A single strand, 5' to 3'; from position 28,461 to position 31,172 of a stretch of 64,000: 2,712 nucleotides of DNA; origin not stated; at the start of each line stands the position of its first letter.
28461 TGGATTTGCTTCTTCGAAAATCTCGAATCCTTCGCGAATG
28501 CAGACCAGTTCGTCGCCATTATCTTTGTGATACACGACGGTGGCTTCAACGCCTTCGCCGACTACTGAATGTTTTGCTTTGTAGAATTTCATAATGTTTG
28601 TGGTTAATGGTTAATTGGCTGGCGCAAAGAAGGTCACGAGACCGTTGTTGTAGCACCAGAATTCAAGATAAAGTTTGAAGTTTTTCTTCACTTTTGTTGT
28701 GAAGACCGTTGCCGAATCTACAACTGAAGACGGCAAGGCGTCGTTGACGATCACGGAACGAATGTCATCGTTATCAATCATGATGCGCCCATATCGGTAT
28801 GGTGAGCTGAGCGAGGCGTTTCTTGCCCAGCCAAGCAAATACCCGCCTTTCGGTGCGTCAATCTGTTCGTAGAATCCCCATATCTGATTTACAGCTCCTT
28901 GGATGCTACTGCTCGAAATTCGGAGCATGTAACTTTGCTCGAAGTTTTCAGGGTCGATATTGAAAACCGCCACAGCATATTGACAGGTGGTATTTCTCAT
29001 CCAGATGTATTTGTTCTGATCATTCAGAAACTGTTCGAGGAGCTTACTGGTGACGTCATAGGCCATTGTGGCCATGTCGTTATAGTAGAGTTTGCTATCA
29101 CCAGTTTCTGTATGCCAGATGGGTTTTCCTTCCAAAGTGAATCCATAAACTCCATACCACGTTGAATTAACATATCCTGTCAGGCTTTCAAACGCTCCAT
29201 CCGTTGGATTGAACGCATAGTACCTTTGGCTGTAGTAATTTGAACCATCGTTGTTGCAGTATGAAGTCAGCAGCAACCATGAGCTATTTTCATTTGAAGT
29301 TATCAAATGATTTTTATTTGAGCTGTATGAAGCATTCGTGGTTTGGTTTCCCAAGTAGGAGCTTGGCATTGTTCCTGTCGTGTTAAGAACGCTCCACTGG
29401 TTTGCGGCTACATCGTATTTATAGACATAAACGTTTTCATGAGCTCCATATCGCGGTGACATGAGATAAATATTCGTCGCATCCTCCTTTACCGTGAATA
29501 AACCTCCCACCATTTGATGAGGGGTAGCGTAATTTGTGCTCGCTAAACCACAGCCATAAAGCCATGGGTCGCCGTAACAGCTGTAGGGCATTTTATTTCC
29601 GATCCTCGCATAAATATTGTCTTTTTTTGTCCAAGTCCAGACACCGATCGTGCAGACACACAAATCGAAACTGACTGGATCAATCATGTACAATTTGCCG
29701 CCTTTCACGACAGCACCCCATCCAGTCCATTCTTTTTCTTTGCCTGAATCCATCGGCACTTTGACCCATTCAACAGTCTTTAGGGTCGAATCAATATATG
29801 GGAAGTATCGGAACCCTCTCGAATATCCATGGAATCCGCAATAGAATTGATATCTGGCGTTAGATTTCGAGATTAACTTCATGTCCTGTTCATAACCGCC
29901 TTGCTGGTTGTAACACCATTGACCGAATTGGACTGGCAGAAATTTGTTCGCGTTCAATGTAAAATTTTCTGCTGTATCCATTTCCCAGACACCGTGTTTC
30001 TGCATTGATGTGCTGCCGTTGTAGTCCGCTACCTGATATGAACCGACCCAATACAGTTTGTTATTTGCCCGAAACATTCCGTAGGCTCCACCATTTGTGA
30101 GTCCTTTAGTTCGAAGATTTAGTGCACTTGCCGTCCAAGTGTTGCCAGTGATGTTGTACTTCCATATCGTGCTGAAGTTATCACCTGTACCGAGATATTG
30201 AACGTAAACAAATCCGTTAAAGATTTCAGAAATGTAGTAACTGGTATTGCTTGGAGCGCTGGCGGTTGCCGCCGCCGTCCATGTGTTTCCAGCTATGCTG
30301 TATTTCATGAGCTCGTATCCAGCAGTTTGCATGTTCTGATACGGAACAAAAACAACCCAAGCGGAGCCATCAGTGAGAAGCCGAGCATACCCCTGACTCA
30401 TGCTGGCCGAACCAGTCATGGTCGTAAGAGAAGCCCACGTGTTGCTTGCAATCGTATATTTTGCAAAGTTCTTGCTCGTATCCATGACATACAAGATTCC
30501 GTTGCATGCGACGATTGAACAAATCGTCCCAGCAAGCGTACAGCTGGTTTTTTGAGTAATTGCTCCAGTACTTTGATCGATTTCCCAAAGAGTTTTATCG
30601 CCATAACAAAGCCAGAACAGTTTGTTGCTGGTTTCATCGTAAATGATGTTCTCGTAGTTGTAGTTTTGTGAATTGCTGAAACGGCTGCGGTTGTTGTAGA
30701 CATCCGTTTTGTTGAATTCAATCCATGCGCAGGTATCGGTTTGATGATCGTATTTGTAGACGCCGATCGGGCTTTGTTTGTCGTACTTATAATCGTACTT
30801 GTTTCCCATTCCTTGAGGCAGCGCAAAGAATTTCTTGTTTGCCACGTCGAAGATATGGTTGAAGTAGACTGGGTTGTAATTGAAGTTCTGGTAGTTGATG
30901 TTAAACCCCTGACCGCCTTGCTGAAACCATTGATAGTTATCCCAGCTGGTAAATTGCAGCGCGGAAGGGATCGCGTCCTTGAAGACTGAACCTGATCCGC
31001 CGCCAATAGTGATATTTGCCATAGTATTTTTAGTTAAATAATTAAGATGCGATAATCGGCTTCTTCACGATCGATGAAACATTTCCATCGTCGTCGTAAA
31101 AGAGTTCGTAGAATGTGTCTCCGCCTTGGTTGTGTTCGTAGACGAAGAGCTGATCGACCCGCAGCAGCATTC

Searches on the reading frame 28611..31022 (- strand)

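Call 46: search_protein_families(library=pfam, proteins=[window:28611-31022:-], max_evalue=0.0001)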
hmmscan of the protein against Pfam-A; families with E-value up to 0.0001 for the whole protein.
window:28611-31022:- (803 aa): 1 family
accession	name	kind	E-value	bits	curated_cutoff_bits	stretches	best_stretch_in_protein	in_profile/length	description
PF13418.12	Kelch_4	-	8.7e-06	26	21.6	0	280-297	25-42/49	Galactose oxidase, central domain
